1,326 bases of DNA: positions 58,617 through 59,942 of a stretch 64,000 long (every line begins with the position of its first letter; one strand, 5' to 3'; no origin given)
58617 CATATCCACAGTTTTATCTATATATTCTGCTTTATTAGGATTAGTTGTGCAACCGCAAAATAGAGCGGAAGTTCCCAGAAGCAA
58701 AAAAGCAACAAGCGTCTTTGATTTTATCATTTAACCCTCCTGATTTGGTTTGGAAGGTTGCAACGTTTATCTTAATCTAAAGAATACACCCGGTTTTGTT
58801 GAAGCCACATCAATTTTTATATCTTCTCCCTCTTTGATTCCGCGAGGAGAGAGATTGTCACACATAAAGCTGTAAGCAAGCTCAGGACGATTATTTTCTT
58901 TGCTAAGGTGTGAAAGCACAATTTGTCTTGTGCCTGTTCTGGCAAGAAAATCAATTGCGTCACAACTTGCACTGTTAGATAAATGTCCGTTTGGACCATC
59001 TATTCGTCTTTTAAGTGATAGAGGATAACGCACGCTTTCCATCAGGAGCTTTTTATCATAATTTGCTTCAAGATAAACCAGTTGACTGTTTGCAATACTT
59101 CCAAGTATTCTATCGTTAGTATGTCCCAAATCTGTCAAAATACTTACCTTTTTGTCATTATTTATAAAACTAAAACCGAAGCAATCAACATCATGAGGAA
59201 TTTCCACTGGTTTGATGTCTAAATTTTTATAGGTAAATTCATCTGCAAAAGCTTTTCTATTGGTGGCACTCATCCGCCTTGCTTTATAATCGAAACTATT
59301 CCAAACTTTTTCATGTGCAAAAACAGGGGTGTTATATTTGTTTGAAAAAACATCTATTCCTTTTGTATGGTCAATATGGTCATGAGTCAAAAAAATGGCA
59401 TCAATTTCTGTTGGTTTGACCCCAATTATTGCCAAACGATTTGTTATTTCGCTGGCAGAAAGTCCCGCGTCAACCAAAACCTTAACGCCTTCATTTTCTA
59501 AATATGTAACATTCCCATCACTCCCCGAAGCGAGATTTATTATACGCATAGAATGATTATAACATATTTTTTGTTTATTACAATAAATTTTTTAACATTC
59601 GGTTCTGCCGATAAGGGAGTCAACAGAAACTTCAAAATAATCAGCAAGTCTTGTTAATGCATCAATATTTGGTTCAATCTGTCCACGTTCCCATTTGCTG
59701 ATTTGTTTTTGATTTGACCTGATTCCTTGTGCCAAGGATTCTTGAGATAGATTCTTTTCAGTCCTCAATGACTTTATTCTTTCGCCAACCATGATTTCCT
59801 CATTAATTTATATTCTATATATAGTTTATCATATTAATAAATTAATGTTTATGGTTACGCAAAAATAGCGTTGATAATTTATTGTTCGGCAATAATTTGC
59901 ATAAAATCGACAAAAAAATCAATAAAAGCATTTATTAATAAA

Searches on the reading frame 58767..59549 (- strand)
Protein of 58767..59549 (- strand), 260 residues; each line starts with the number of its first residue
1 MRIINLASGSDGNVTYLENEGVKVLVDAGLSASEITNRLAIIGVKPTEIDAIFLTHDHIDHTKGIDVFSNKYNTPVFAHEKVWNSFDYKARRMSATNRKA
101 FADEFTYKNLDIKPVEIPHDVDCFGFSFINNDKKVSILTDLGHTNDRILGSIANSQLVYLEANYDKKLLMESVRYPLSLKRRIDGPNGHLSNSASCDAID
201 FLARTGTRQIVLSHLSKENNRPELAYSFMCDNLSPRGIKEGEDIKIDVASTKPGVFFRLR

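Call 5: search_protein_families(library=pfam, proteins=[window:58767-59549:-], max_evalue=0.01)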
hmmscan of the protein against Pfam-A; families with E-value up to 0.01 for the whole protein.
window:58767-59549:- (260 aa): 4 families
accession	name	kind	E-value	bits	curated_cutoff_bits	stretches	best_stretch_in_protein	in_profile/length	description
PF12706.13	Lactamase_B_2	-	1.4e-18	67.6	27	1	24-214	3-199/200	Beta-lactamase superfamily domain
PF00753.33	Lactamase_B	-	2.6e-18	67.1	22.7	1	11-155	5-142/196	Metallo-beta-lactamase superfamily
PF23023.1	Anti-Pycsar_Apyc1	-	3.8e-05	23.7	50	1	15-71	23-76/250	Anti-Pycsar protein Apyc1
PF16661.11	Lactamase_B_6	-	0.003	17.4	27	0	17-78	2-65/193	Metallo-beta-lactamase superfamily domain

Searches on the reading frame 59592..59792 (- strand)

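Call 5: search_protein_families(library=pfam, proteins=[window:59592-59792:-], max_evalue=0.01)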
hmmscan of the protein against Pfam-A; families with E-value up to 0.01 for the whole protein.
window:59592-59792:- (66 aa): 4 families
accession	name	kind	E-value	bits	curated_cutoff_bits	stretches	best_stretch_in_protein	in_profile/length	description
PF01381.28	HTH_3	-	1.1e-14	54.6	23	1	6-59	1-54/55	Helix-turn-helix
PF12844.13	HTH_19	-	3.1e-11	43.4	30.2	1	3-60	1-58/64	Helix-turn-helix domain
PF13560.12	HTH_31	-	6e-10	39.7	27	1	3-58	3-59/64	Helix-turn-helix domain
PF13443.12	HTH_26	-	1.2e-06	29.1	22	1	5-62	1-59/63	Cro/C1-type HTH DNA-binding domain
